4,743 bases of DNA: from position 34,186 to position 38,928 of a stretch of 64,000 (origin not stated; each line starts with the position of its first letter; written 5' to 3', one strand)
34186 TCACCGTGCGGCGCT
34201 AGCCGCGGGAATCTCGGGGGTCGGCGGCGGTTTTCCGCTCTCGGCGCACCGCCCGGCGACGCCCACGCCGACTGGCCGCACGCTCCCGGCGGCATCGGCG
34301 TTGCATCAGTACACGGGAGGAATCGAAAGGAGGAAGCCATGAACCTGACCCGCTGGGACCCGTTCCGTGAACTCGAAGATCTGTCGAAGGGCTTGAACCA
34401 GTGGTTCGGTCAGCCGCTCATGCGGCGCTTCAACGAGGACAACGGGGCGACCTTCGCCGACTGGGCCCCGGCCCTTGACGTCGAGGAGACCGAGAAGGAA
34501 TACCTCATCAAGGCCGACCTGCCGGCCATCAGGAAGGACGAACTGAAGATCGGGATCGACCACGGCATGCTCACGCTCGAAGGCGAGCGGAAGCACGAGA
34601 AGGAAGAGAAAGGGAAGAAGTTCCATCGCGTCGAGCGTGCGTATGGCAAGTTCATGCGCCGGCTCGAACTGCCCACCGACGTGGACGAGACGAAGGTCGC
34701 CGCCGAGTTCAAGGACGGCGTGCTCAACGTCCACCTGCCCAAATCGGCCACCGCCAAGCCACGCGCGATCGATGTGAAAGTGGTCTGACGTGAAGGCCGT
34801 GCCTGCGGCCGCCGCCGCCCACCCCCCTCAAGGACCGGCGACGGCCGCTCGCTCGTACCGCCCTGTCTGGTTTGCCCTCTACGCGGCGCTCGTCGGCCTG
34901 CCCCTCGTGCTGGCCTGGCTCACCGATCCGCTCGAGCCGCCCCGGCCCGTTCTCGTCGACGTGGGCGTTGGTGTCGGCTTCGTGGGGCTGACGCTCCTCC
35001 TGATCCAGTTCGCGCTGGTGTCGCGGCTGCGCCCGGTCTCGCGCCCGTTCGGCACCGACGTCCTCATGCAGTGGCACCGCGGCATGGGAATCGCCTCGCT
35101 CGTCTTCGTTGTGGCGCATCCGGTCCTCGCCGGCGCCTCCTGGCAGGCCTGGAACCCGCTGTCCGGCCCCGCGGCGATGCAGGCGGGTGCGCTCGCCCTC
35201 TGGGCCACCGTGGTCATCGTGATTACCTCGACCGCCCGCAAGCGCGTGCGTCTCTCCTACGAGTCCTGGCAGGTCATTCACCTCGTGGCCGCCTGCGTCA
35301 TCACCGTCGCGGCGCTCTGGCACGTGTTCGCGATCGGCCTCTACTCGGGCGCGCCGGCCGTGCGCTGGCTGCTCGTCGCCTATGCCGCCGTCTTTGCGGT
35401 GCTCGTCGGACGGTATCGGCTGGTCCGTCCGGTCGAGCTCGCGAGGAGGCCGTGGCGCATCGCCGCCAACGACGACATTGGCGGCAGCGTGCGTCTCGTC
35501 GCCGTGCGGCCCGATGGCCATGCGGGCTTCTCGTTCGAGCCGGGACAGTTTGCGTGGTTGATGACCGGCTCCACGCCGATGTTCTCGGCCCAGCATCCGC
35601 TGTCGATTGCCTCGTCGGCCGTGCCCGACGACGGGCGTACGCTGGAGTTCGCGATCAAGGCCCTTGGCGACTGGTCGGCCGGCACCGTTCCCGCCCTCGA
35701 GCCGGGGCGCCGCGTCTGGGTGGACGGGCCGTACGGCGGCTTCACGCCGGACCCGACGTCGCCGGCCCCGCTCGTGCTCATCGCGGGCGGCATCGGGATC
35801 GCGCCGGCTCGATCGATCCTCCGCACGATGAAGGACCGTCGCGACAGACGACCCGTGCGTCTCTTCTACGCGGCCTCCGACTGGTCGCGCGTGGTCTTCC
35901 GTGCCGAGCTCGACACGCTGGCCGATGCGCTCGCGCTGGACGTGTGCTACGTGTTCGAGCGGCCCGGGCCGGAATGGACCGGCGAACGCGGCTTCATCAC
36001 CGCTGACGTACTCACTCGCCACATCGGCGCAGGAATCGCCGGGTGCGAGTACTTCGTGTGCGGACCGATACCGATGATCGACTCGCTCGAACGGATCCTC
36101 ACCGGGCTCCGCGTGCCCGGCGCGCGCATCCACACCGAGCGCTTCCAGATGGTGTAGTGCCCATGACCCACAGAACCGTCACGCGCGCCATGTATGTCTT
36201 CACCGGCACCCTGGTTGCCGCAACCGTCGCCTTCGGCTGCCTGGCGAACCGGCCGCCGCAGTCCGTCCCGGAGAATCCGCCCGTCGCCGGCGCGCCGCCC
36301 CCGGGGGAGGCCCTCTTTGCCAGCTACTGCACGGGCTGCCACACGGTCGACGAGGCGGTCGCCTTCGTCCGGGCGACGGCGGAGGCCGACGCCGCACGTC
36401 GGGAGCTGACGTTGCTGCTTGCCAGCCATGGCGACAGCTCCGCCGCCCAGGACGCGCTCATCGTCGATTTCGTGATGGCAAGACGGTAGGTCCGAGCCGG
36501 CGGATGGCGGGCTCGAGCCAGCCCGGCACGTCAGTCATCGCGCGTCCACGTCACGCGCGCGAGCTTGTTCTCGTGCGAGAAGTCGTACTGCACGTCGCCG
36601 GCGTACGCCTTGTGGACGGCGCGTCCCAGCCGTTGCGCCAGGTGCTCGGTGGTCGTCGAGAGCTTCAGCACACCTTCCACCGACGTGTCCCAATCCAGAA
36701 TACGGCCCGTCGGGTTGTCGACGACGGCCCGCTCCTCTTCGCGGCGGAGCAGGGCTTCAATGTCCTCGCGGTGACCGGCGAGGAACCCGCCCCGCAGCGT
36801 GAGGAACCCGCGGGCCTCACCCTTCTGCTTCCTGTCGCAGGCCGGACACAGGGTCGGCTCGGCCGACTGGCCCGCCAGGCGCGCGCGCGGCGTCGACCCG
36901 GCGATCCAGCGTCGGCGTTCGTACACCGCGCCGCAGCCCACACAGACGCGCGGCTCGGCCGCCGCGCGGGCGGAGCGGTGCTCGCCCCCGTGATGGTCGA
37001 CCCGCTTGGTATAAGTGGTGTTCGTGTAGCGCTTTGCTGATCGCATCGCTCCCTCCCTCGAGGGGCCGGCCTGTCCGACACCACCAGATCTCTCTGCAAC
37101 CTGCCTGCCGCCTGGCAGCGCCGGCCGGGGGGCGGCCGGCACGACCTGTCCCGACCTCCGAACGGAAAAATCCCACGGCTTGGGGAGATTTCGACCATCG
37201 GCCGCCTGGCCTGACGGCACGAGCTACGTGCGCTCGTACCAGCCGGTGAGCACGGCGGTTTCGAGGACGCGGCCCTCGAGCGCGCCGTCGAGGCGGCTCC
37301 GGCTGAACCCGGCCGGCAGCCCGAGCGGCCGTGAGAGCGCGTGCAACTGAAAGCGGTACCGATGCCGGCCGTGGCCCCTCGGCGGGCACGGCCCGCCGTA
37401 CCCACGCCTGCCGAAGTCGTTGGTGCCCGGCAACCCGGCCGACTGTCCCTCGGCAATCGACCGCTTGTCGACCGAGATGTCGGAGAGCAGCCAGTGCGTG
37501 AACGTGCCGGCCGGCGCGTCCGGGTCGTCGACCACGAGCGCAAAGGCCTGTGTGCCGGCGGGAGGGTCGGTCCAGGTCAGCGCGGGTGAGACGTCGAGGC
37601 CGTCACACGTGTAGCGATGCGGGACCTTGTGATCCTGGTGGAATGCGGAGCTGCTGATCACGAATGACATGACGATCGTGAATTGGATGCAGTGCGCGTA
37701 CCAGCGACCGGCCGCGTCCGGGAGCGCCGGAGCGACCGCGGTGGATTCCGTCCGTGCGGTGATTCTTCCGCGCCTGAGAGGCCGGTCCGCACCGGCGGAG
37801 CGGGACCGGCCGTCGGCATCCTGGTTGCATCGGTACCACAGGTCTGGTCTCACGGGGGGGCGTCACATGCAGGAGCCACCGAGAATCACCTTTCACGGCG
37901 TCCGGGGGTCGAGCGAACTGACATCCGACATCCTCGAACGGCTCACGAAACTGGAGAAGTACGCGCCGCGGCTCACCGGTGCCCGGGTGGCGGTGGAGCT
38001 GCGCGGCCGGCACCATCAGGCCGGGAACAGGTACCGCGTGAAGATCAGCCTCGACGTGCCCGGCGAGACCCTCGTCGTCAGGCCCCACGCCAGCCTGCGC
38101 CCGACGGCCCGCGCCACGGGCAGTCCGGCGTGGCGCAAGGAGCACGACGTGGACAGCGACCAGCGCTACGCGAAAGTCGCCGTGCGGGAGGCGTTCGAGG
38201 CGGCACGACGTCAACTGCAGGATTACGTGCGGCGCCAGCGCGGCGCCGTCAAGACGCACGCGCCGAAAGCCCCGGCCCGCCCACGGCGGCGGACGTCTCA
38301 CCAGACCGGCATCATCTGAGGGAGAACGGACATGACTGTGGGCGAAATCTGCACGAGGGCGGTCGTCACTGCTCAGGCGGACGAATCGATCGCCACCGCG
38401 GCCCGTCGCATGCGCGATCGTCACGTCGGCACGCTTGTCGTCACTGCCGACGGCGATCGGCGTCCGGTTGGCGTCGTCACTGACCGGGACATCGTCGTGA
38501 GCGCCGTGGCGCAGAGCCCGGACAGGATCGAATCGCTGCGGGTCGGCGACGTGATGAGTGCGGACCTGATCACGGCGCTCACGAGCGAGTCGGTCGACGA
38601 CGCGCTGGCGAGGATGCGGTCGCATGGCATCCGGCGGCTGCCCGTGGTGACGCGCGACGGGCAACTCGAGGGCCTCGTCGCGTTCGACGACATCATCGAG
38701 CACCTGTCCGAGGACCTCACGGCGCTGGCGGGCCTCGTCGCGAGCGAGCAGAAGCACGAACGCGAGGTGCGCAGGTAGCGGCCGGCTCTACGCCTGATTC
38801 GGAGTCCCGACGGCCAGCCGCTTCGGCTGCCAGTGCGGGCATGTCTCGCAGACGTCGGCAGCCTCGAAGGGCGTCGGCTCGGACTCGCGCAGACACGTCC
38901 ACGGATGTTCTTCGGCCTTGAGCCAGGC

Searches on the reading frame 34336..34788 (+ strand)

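Call 12: search_protein_families(library=pfam, proteins=[window:34336-34788:+], max_evalue=0.001)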
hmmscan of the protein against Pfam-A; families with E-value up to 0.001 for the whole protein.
window:34336-34788:+ (150 aa): 2 families
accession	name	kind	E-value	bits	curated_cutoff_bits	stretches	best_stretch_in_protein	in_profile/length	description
PF00011.27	HSP20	-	2.6e-26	92.1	20.8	1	49-147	2-101/102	Hsp20/alpha crystallin family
PF17886.7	ArsA_HSP20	-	0.00027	20.9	22.5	1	54-133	2-62/63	HSP20-like domain found in ArsA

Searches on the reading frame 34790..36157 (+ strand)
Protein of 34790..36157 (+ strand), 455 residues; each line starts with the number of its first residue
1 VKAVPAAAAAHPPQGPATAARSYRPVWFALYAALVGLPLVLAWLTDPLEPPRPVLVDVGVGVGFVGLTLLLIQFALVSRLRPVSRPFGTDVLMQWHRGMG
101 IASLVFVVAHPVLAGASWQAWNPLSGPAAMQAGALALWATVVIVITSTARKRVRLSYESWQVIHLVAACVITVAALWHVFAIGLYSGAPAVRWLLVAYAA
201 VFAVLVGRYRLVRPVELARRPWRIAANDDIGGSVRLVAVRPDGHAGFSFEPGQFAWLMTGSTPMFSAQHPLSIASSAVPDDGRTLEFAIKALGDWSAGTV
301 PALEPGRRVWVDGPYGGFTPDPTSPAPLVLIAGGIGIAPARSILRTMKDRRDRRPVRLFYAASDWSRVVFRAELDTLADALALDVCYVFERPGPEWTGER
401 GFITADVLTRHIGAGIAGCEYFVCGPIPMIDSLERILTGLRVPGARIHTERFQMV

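Call 12: search_protein_families(library=pfam, proteins=[window:34790-36157:+], max_evalue=0.001)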
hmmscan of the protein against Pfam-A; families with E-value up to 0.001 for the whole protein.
window:34790-36157:+ (455 aa): 3 families
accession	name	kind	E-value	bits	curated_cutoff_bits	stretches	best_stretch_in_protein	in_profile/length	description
PF00175.26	NAD_binding_1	-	2.4e-19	70.4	22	1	330-432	1-106/109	Oxidoreductase NAD-binding domain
PF01794.25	Ferric_reduct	-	9.1e-17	61.7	28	1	63-174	2-120/121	Ferric reductase like transmembrane component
PF08022.18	FAD_binding_8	-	6.3e-05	23.5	22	1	241-316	24-106/109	FAD-binding domain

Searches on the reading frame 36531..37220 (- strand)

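Call 12: search_protein_families(library=pfam, proteins=[window:36531-37220:-], max_evalue=0.001)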
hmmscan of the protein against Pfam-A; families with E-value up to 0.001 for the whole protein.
window:36531-37220:- (229 aa): 0 families

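Call 19: search_protein_families(library=ncbifam, proteins=[window:36531-37220:-], max_evalue=0.01)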
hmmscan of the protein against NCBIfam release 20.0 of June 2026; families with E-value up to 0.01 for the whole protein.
window:36531-37220:- (229 aa): 1 family
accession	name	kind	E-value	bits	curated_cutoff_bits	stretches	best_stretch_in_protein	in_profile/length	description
NF040826.1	lxa_BCAM0308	equivalog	3.1e-33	114.6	100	1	81-227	14-153/153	BCAM0308 family protein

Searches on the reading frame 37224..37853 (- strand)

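Call 12: search_protein_families(library=pfam, proteins=[window:37224-37853:-], max_evalue=0.001)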
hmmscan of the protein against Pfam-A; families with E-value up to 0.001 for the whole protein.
window:37224-37853:- (209 aa): 1 family
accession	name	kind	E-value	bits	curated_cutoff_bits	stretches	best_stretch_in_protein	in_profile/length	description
PF01161.25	PBP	-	2.4e-39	135.2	24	1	77-206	2-135/135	Phosphatidylethanolamine-binding protein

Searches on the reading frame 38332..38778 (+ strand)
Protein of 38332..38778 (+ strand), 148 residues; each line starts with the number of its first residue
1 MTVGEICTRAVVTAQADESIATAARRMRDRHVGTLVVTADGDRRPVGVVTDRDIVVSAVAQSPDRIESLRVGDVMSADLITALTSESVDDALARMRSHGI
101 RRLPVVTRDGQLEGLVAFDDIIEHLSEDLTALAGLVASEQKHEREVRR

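Call 12: search_protein_families(library=pfam, proteins=[window:38332-38778:+], max_evalue=0.001)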
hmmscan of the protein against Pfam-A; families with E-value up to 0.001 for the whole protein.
window:38332-38778:+ (148 aa): 1 family
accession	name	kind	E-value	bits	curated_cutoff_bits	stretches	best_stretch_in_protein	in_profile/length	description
PF00571.33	CBS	-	2.6e-28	98.5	24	2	71-126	1-56/57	CBS domain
